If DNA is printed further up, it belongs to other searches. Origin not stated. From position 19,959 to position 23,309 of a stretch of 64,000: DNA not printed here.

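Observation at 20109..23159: TrmB-family regulator fused in frame to a six-TM, triple Cache/PDC-like sensor array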

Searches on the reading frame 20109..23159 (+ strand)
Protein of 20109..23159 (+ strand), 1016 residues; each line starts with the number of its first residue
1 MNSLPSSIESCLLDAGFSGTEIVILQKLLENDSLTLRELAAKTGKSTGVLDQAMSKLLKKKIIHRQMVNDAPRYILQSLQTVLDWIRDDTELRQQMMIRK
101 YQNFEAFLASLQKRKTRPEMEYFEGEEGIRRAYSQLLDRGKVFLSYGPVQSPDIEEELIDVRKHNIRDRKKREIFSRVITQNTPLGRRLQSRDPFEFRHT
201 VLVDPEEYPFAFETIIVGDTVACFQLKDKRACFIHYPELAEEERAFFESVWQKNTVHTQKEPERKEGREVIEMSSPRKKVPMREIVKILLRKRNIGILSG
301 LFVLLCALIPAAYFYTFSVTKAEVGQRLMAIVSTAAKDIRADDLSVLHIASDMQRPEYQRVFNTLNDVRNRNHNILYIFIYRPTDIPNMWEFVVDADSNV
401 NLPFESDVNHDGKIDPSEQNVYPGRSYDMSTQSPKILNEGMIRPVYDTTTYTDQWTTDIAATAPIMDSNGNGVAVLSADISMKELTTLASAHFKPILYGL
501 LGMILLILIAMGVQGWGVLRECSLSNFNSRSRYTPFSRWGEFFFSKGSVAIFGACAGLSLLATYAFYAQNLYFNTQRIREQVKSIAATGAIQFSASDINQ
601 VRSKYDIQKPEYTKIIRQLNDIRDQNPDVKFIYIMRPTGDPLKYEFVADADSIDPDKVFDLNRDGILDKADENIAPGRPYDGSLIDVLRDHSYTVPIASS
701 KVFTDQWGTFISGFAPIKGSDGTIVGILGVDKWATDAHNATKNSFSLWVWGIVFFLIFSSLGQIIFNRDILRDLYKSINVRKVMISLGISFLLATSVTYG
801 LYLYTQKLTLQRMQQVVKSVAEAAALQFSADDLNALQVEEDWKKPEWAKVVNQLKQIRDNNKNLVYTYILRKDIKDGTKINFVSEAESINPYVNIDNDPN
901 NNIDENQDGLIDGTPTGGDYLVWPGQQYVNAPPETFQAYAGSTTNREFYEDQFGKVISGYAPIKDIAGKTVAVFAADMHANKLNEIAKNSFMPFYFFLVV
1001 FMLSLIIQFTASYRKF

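Call 3: search_protein_families(library=pfam, proteins=[window:20109-23159:+], max_evalue=0.1)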
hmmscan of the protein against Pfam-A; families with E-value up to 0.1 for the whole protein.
window:20109-23159:+ (1016 aa): 7 families
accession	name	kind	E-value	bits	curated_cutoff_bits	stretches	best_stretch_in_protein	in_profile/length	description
PF13412.12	HTH_24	-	0.001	19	21.9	1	21-63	5-47/48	Winged helix-turn-helix DNA-binding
PF01978.25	TrmB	-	0.0011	19.2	25.6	1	15-69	4-58/68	Sugar-specific transcriptional regulator TrmB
PF02743.24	dCache_1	-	0.011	15.7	45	0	406-489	86-159/240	Cache domain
PF17202.10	sCache_3_3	-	0.014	16.1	28.8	0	710-732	73-95/107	Single cache domain 3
PF22673.2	MCP-like_PDC_1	-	0.015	16.2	27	0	445-486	69-112/113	Methyl-accepting chemotaxis protein-like, first PDC sensor domain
PF00392.27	GntR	-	0.02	15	27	1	27-66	17-57/64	Bacterial regulatory proteins, gntR family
PF01047.28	MarR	-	0.057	13.7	24.6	0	20-66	4-50/59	MarR family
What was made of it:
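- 20124..20336 (+): Winged helix-turn-helix (aa 6-76); recognition-helix motif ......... is nearly invariant. Sub-threshold Pfam hits to TrmB and HTH_24 (call 3).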

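Call 4: search_protein_families(library=ncbifam, proteins=[window:20109-23159:+], max_evalue=0.1)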
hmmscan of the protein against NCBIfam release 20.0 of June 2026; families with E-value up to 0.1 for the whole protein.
window:20109-23159:+ (1016 aa): 7 families
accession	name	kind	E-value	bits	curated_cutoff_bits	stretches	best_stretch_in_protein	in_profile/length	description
NF038334.1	malate_HK_MalK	exception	7.5e-05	21.6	800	1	953-1008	132-187/533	malate sensor histidine kinase MalK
NF040939.2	trans_reg_lrs14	equivalog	0.00037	20.5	90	1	16-89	18-98/103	Lrs14 family HTH-type transcriptional regulator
NF053606.1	Sta1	subfamily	0.00064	19.8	80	1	16-74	17-79/100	Sta1 family transcriptional regulator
TIGR01884.1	cas_HTH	subfamily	0.00088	18.7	60.2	1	6-66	129-189/202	CRISPR-associated CARF protein Csa3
NF053660.1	ORF80_fam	equivalog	0.012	15.5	95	1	24-66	7-49/70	ORF80 family leucine zipper DNA-binding protein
TIGR04400.1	RK_trnsloc_Pase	equivalog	0.013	14.6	200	1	741-820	5-78/358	Arg-Lys translocation region protein phosphatase RktP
TIGR04176.1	MarR_EPS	equivalog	0.072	13.1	88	1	22-113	7-98/105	MarR family EPS-associated transcriptional regulator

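Call 7: find_homologous_proteins(query=window:20109-23156:+, max_evalue=0.001)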
Query window:20109-23156:+ (1016 aa): 184 proteins with E <= 0.001 among 8000 candidates; the best 120 are listed.
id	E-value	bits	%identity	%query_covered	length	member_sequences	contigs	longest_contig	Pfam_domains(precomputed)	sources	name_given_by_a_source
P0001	0.0e+0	2318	100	100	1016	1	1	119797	-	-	-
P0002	0.0e+0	1308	48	98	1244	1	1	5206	-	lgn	-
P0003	0.0e+0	1133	45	98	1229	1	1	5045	PF17201.11,PF01978.26,PF17202.11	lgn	-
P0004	0.0e+0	1107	42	100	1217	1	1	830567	PF17202.11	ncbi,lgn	-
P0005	0.0e+0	1107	38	99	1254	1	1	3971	PF17202.11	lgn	-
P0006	0.0e+0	1094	43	98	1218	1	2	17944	PF17201.11,PF17202.11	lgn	-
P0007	0.0e+0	1078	44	99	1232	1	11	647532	PF17202.11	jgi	jgi:predicted transcriptional regulator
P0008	0.0e+0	1067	42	100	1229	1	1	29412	PF17202.11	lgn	-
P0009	0.0e+0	1062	43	100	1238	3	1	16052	PF17201.11,PF17202.11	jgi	jgi:predicted transcriptional regulator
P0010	0.0e+0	1059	41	99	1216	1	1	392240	PF17202.11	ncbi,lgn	-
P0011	0.0e+0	1053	39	100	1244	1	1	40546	PF17202.11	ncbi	-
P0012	4.0e-298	1010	36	99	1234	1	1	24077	PF17202.11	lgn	-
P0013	1.2e-279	948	36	98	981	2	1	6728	-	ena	-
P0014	6.3e-276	936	38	96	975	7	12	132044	PF17201.11,PF17202.11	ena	-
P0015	5.7e-270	916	38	99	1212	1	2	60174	PF17201.11,PF01978.26,PF17202.11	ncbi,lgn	-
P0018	5.7e-255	867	35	99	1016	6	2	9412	-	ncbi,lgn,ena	-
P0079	1.3e-182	627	37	75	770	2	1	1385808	-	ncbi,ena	-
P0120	4.1e-167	576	38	72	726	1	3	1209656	-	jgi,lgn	jgi:DNA-binding HxlR family transcriptional regulator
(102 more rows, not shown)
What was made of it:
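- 20109..23159 (+): Whole gene, 1016 aa: TrmB-like regulator plus three TM-Cache-TM cassettes. Full-length homologues cover 96-100% of the query (call 7).
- Checked: Continuity across the junction is supported independently by many homologues that align over 96-100% of the query (call 7).
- Family: 184 hits, mostly named Peregrinibacteria or Peribacteraceae (call 7). Dozens of independent assemblies encode the same fusion with 96-100% query coverage (call 7).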

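Call 31: find_encoding_contigs(protein=P0004, flank=8000, max_places=2)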
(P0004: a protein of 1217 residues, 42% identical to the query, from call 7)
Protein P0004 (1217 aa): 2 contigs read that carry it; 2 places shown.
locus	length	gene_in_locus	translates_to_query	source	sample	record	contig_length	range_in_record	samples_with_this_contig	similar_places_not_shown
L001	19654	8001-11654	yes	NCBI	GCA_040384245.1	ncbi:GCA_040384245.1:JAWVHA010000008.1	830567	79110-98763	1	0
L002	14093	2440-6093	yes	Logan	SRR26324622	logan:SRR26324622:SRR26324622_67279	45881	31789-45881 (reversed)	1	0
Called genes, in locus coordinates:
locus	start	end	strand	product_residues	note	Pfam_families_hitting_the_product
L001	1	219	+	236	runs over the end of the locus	-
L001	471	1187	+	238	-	PF01904:DUF72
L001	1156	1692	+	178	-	-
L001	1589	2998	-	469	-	PF13328:HD_4, PF04607:RelA_SpoT, PF02824:TGS (weak)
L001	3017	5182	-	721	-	PF22745:Nlig-Ia, PF01653:DNA_ligase_aden, PF03120:OB_DNA_ligase, PF03119:DNA_ligase_ZBD, PF12826:HHH_2 (weak), PF00533:BRCT, PF12738:PTCB-BRCT (weak), PF16589:BRCT_2 (weak)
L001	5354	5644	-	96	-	-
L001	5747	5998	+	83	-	-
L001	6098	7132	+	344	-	PF00437:T2SSE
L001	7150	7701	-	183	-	PF13328:HD_4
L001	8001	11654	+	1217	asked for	PF17202:sCache_3_3 (faint)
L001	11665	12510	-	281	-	PF05185:PRMT5, PF02475:TRM5-TYW2_MTfase, PF01728:FtsJ (weak), PF06325:PrmA, PF00398:RrnaAD (weak), PF12847:Methyltransf_18, PF08241:Methyltransf_11, PF13649:Methyltransf_25, +1 more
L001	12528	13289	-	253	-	PF01234:NNMT_PNMT_TEMT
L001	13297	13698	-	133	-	-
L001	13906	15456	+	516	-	PF00512:HisKA, PF02518:HATPase_c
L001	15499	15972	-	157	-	-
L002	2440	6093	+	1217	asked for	PF17202:sCache_3_3 (faint)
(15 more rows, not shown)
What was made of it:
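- On Cache/PDC sensor superfamily: Faint precomputed hits exist in homologues (calls 7, 31).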

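Call 32: find_encoding_contigs(protein=P0079, flank=8000, max_places=2)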
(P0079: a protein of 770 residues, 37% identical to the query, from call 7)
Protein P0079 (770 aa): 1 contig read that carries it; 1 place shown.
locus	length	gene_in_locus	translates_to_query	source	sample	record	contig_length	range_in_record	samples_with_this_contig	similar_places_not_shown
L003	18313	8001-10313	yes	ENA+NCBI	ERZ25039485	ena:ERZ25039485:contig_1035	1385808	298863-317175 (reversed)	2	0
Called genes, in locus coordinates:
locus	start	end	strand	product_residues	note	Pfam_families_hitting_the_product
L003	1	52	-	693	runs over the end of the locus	PF22745:Nlig-Ia, PF01653:DNA_ligase_aden, PF03120:OB_DNA_ligase, PF03119:DNA_ligase_ZBD, PF12826:HHH_2 (weak), PF00533:BRCT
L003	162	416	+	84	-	PF01817:CM_2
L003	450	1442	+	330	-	PF00437:T2SSE, PF13401:AAA_22 (weak)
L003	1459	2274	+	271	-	PF01063:Aminotran_4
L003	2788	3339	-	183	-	-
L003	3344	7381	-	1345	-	PF01551:Peptidase_M23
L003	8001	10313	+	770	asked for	-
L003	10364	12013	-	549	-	PF00512:HisKA, PF02518:HATPase_c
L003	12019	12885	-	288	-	-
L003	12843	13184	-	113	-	-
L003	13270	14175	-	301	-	PF00892:EamA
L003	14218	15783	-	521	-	PF00587:tRNA-synt_2b, PF09180:ProRS-C_1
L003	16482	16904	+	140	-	-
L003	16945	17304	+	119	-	-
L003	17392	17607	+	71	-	-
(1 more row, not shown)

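Call 33: find_encoding_contigs(protein=P0120, flank=8000, max_places=2)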
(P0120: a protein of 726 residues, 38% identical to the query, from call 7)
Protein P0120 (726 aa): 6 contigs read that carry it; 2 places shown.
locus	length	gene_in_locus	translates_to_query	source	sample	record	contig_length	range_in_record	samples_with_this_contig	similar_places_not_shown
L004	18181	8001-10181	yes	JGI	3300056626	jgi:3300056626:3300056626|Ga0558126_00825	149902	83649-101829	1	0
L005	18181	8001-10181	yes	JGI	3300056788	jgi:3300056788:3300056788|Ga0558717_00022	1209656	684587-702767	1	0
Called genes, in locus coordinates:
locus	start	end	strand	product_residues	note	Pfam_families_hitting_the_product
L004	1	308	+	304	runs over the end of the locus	PF05090:HTTM (weak)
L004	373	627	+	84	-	-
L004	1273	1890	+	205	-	PF00437:T2SSE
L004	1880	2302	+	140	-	PF00437:T2SSE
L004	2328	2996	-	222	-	-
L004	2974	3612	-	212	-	-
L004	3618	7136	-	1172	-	-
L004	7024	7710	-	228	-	PF24814:WD40_Prp19 (weak), PF25174:Beta-prop_THOC3, PF23414:Beta-prop_EML_2, PF23381:Beta-prop_IFT122_1st (weak), PF24807:WD40_CDC20-Fz (faint), PF12894:ANAPC4_WD40 (faint), PF25171:Beta-prop_WDR36-Utp21_1st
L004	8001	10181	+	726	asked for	-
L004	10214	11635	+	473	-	PF00512:HisKA, PF02518:HATPase_c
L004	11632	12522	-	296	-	PF00892:EamA (faint)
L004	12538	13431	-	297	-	PF00795:CN_hydrolase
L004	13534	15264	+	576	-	PF14716:HHH_8, PF14792:DNA_pol_B_palm (faint), PF14791:DNA_pol_B_thumb, PF02811:PHP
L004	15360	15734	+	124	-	-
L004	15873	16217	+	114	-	-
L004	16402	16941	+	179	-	PF01035:DNA_binding_1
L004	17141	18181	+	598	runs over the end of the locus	PF00009:GTP_EFTU, PF01926:MMR_HSR1 (weak), PF03144:GTP_EFTU_D2, PF22042:EF-G_D2, PF00679:EFG_C, PF21018:BipA_C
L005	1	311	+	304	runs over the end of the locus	PF05090:HTTM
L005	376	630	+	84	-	-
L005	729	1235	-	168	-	-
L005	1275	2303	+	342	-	PF00437:T2SSE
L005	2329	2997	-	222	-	-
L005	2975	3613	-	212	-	-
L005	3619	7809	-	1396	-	PF12894:ANAPC4_WD40 (faint), PF23381:Beta-prop_IFT122_1st (weak), PF23414:Beta-prop_EML_2 (weak), PF24807:WD40_CDC20-Fz (faint), PF24814:WD40_Prp19 (weak), PF25173:Beta-prop_WDR3_1st (faint), PF25174:Beta-prop_THOC3 (weak), PF25171:Beta-prop_WDR36-Utp21_1st (weak)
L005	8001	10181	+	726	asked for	-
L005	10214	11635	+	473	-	PF00512:HisKA, PF02518:HATPase_c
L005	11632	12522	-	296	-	PF00892:EamA (faint)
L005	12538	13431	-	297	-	PF00795:CN_hydrolase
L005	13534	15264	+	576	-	PF14716:HHH_8, PF14792:DNA_pol_B_palm (faint), PF14791:DNA_pol_B_thumb, PF02811:PHP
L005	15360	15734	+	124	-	-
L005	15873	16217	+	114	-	-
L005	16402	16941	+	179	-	PF01035:DNA_binding_1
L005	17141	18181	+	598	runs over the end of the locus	PF00009:GTP_EFTU, PF01926:MMR_HSR1 (weak), PF03144:GTP_EFTU_D2, PF22042:EF-G_D2, PF00679:EFG_C, PF21018:BipA_C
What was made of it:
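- In L004/L005 the HK starts 33 bp downstream on the same strand (call 33).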
